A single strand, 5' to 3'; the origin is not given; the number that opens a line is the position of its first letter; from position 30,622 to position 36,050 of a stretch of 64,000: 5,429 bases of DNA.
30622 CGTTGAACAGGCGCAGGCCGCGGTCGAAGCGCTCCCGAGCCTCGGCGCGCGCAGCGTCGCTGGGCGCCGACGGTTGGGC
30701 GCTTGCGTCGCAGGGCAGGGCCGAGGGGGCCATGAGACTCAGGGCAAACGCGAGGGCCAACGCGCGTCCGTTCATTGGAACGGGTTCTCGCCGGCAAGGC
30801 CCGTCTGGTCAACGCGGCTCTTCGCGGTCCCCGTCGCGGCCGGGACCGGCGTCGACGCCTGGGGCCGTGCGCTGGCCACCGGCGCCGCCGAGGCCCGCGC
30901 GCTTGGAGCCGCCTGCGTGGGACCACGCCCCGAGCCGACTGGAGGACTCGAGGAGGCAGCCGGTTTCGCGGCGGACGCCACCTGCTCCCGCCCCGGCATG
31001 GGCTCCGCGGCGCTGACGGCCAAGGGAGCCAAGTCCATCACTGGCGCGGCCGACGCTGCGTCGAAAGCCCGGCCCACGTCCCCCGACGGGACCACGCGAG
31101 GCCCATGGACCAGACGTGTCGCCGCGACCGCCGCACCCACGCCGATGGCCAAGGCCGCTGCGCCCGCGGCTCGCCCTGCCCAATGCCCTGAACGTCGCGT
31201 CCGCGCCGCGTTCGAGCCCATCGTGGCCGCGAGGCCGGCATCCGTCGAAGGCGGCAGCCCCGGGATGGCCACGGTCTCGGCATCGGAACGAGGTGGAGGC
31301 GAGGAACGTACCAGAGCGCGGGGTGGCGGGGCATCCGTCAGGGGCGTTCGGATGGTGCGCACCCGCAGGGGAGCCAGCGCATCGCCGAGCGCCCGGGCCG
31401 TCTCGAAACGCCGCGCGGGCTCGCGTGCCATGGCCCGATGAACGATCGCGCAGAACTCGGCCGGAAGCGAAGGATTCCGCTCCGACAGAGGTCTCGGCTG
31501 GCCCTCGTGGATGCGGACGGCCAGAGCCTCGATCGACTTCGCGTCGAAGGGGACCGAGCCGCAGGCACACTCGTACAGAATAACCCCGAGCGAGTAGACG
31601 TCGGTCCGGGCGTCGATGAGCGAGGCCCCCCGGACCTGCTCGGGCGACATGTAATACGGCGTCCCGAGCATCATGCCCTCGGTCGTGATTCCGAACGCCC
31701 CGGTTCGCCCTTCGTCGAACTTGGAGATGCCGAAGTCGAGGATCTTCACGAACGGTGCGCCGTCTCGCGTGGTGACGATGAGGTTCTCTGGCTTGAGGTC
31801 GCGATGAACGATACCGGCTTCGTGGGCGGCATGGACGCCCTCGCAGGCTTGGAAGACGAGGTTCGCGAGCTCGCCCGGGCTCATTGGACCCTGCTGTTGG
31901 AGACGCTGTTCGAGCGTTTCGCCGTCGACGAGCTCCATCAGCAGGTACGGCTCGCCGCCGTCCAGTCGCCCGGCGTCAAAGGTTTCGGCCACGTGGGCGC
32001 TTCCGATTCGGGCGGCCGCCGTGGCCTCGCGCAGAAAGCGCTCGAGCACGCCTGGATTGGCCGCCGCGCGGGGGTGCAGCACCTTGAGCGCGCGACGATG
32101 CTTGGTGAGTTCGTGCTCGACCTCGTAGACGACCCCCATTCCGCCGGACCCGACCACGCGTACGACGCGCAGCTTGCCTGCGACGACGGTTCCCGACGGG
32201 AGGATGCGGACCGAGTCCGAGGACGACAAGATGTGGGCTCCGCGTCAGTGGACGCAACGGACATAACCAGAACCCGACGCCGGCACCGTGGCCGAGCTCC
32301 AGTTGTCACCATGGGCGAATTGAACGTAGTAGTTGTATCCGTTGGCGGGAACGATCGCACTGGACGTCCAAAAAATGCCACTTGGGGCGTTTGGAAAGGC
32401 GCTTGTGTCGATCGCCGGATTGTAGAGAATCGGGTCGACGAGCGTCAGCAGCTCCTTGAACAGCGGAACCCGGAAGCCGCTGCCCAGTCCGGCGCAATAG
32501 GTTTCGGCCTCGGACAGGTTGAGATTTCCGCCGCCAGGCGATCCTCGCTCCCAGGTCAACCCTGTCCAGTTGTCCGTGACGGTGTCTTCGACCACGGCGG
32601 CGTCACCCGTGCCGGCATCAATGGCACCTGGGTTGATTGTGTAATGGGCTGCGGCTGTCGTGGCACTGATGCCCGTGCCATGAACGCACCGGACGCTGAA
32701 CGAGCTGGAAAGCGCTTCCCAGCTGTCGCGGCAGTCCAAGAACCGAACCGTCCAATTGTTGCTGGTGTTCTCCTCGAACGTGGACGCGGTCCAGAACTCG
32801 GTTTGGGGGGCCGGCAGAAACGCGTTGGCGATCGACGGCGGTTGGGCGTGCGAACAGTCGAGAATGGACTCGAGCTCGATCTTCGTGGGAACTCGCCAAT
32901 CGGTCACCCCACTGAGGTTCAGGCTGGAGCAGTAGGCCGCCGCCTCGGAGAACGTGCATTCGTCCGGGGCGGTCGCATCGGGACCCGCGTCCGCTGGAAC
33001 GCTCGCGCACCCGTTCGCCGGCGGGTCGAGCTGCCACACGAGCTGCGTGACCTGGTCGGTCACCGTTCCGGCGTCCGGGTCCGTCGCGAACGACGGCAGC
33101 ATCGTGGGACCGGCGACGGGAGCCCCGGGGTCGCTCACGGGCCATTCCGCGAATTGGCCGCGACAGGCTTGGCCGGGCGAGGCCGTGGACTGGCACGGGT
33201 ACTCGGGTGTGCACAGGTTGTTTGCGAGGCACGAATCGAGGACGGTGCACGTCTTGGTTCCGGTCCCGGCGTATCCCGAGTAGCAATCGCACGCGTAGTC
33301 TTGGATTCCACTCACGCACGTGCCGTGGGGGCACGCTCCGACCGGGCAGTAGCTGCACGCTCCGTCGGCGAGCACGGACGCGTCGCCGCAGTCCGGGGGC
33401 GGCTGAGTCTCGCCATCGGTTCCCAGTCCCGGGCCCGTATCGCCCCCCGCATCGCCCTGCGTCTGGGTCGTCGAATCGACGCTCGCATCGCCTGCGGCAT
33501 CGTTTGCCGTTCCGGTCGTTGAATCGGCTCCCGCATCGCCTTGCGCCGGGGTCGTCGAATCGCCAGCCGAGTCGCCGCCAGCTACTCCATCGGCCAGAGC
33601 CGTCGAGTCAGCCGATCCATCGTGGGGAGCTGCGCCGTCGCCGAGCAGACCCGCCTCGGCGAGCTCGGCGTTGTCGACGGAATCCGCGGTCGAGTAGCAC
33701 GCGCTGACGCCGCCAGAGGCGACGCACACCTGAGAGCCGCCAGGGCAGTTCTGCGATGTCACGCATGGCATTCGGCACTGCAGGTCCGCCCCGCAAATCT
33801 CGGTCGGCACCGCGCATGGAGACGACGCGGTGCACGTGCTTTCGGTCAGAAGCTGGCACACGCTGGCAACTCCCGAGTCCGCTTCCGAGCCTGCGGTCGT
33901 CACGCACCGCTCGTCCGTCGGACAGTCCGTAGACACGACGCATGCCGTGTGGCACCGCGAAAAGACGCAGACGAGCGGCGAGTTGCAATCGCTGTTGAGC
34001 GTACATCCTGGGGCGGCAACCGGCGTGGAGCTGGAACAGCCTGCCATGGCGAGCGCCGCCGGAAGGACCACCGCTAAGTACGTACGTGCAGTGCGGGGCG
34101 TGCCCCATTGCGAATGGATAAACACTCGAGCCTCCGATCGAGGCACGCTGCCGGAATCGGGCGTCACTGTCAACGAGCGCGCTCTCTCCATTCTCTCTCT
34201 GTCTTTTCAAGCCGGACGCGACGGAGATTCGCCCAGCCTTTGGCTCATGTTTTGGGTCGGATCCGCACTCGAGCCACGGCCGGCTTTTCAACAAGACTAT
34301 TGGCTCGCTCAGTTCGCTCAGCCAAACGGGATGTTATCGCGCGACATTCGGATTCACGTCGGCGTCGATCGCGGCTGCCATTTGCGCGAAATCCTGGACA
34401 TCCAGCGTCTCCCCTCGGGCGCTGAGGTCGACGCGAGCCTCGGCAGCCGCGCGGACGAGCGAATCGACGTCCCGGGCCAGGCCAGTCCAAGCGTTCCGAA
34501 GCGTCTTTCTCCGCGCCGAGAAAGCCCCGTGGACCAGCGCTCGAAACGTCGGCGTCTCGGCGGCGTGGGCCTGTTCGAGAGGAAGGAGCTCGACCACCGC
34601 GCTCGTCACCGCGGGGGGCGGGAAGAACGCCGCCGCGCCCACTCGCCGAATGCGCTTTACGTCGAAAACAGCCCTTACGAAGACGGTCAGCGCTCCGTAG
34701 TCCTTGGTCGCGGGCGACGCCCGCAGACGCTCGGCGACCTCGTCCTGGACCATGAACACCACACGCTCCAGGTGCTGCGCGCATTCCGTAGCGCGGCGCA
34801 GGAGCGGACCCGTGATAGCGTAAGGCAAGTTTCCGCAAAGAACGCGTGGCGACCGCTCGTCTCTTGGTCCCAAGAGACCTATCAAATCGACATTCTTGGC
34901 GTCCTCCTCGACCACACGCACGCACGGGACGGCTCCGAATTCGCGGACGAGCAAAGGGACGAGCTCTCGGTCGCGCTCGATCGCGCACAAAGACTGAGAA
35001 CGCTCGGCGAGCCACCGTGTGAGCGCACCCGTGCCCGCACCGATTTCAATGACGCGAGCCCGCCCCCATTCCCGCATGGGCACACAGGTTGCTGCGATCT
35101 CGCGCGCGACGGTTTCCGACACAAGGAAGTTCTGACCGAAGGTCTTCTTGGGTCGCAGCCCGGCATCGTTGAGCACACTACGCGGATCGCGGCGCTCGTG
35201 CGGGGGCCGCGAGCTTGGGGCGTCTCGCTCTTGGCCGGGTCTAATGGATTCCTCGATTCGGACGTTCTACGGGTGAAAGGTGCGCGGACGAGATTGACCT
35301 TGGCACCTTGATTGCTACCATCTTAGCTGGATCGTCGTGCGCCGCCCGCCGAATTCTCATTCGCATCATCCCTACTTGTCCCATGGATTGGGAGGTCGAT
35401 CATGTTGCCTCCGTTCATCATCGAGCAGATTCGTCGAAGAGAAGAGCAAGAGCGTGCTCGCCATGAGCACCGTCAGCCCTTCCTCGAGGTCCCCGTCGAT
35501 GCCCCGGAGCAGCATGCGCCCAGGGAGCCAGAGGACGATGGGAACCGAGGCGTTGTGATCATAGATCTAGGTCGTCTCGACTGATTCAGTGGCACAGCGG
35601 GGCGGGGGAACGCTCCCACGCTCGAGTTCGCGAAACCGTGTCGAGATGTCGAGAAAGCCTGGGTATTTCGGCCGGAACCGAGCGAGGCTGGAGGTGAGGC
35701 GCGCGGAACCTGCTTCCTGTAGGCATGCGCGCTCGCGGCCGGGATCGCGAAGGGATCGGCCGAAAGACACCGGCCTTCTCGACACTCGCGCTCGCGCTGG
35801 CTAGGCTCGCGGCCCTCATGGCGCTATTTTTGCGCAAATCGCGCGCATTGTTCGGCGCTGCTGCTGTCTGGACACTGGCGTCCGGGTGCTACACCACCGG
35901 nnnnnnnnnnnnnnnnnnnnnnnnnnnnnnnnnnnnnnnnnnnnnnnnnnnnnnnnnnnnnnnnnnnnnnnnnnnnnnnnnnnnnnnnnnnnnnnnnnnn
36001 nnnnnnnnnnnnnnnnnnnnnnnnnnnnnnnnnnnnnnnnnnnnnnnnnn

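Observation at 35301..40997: Candidate undescribed envelope module: sigma-54 promoter, micro-ORF, conserved RNA-like element and two coupled giant beta-propeller lipoproteins, abutting mutS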

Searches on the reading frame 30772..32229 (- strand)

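Call 46: search_protein_families(library=pfam, proteins=[window:30772-32229:-], max_evalue=0.001)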
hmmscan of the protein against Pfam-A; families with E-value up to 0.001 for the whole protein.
window:30772-32229:- (485 aa): 4 families
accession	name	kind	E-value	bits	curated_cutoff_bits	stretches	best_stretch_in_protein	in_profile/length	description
PF00069.31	Pkinase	-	6.8e-43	147.4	31.7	1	22-281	3-258/263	Protein kinase domain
PF07714.23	PK_Tyr_Ser-Thr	-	1.2e-25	90.7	23.1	1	21-276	2-250/258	Protein tyrosine and serine/threonine kinase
PF01636.29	APH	-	1.7e-06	28.4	23.2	0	135-167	165-195/239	Phosphotransferase enzyme family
PF03109.22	ABC1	-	3.1e-05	23.7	22.9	1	94-170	143-215/244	ABC1 atypical kinase-like domain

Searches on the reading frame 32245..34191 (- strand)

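Call 46: search_protein_families(library=pfam, proteins=[window:32245-34191:-], max_evalue=0.001)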
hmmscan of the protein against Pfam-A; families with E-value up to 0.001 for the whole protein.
window:32245-34191:- (648 aa): 1 family
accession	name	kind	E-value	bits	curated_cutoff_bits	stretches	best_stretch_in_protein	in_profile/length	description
PF07603.17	Lcl_C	-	8.6e-45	152.2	34.9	2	375-503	1-116/117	Lcl C-terminal domain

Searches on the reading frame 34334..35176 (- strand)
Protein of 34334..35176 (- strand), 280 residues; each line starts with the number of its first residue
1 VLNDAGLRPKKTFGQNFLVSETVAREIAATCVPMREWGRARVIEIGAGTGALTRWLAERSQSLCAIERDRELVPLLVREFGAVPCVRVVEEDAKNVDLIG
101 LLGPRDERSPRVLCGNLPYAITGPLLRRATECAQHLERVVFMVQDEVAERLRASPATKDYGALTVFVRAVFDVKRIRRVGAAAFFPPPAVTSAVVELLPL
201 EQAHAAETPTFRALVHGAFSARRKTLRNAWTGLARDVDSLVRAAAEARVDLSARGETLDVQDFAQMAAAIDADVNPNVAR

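Call 7: search_protein_families(library=pfam, proteins=[window:34334-35176:-], max_evalue=1)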
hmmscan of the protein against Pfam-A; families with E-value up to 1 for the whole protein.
window:34334-35176:- (280 aa): 6 families
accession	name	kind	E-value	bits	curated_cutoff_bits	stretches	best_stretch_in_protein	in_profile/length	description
PF00398.26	RrnaAD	-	9.7e-45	153.2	24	1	10-265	5-256/263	Ribosomal RNA adenine dimethylase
PF13649.12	Methyltransf_25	-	0.00047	21.2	27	1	42-97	1-59/97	Methyltransferase domain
PF13489.12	Methyltransf_23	-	0.011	15.9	27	1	39-76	23-60/164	Methyltransferase domain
PF08241.18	Methyltransf_11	-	0.012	16.7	21.2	1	44-96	2-54/95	Methyltransferase domain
PF08242.18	Methyltransf_12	-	0.02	16.1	30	1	43-94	1-59/98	Methyltransferase domain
PF05219.18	DREV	-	0.16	11.5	26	1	13-73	67-129/265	DREV methyltransferase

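Call 8: search_protein_families(library=ncbifam, proteins=[window:34334-35176:-], max_evalue=1)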
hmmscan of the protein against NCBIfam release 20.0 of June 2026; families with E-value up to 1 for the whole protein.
window:34334-35176:- (280 aa): 28 families (the best 25 are shown)
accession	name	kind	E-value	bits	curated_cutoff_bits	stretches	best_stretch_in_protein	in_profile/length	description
TIGR00755.1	ksgA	equivalog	2.5e-64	217.1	171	1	8-268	2-254/256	16S rRNA (adenine(1518)-N(6)/adenine(1519)-N(6))-dimethyltransferase RsmA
NF000499.2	Erm23S_rRNA_broad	equivalog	2.8e-37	128.4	212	1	14-266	2-240/244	23S ribosomal RNA methyltransferase Erm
NF011486.0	PRK14896.1-1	equivalog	8e-36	123.5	450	1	3-268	16-274/284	16S ribosomal RNA methyltransferase A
NF000337.1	erm_SHROVE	exception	4.1e-25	88.5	320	1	9-244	2-227/248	ErmE/ErmH/ErmO/ErmR family 23S rRNA (adenine(2058)-N(6))-methyltransferase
NF042938.1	Erm55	exception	4.9e-19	68.4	525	1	10-234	8-216/270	23S rRNA (adenine(2058)-N(6))-methyltransferase Erm(55)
NF042988.1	Erm46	exception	4.4e-18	65.5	503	1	11-230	9-212/255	23S rRNA (adenine(2058)-N(6))-methyltransferase Erm(46)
NF000047.1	ErmV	exception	3.8e-17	62.5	500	1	10-257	8-235/259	23S rRNA (adenine(2058)-N(6))-methyltransferase Erm(V)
NF000087.1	ErmO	exception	4.3e-17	62.4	450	1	11-258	9-236/259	23S rRNA (adenine(2058)-N(6))-methyltransferase Erm(O)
NF012218.0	erm_38_23S_MT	exception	3.4e-16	59.1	800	1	11-231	9-221/386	23S rRNA (adenine(2058)-N(6))-methyltransferase Erm(38)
NF012223.0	erm_F_23S_MT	exception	1.7e-13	50.5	575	1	39-196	34-181/266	23S rRNA (adenine(2058)-N(6))-methyltransferase Erm(F)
NF041658.1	ornithlipidmtase_OlsG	equivalog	2e-11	44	350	1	25-102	26-105/191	ornithine lipid N-methyltransferase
NF012222.1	erm_A_23S_MT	exception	2.4e-11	43.6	475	1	9-195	6-174/243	23S rRNA (adenine(2058)-N(6))-methyltransferase Erm(A)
NF000024.1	ErmS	exception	1.8e-10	40.7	675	1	8-202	58-240/319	23S rRNA (adenine(2058)-N(6))-methyltransferase Erm(S)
NF011489.0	PRK14896.1-5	equivalog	2.8e-07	30.4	236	1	13-230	3-184/217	16S ribosomal RNA methyltransferase A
NF045543.1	erm_G_23S_MT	exception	1.1e-06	28.6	515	1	14-197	9-176/244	23S rRNA (adenine(2058)-N(6))-methyltransferase Erm(G)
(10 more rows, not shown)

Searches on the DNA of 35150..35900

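Call 83: search_rna_families(source=window, start=35150, end=35900, threshold=evalue, max_evalue=1)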
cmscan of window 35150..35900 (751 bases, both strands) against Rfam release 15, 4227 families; matches with E-value up to 1: 0.
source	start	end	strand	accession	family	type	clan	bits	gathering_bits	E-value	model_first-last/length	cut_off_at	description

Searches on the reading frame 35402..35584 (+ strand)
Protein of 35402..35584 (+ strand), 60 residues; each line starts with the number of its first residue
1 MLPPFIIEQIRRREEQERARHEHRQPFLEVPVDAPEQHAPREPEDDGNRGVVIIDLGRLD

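Call 7: search_protein_families(library=pfam, proteins=[window:35402-35584:+], max_evalue=1)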
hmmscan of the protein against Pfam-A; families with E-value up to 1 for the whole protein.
window:35402-35584:+ (60 aa): 0 families

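Call 8: search_protein_families(library=ncbifam, proteins=[window:35402-35584:+], max_evalue=1)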
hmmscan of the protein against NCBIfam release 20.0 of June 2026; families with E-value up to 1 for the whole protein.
window:35402-35584:+ (60 aa): 0 families

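Call 32: find_homologous_proteins(query=window:35402-35584:+, max_evalue=10)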
Query window:35402-35584:+ (60 aa): 1117 proteins with E <= 10 among 1121 candidates; the best 120 are listed.
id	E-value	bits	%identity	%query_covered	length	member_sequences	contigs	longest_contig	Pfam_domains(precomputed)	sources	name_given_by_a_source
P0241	5.2e-29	116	92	100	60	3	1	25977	-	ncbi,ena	-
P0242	7.7e-29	116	95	100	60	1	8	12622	-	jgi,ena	jgi:hypothetical protein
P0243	1.1e-28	115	92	100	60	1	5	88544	-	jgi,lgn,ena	jgi:hypothetical protein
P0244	2.6e-26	108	87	100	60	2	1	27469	-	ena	-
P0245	2.2e-20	89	81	97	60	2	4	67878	-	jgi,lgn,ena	jgi:hypothetical protein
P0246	2.3e-19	86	73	100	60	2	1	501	-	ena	-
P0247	2.2e-18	83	65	100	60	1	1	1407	-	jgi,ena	jgi:hypothetical protein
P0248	3.4e-16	76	76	97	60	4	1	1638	-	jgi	jgi:hypothetical protein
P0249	5.0e-16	76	77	93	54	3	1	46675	-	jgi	jgi:hypothetical protein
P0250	7.9e-16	75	77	93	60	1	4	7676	-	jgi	jgi:hypothetical protein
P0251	1.0e-15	75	75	93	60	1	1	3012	-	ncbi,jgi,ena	jgi:hypothetical protein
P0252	1.2e-15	74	75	93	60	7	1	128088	-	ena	-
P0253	1.2e-15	74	75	93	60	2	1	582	-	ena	-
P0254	1.5e-15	74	75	93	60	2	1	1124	-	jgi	jgi:hypothetical protein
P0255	1.8e-15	74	75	93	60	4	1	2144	-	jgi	jgi:hypothetical protein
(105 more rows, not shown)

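Call 56: search_protein_families(library=pfam, proteins=[window:35402-35584:+], max_evalue=10)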
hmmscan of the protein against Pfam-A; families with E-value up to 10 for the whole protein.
window:35402-35584:+ (60 aa): 0 families

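Call 76: search_protein_families(library=padloc, proteins=[window:35402-35584:+], max_evalue=0.01)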
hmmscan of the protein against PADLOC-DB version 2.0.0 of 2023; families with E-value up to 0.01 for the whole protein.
window:35402-35584:+ (60 aa): 0 families
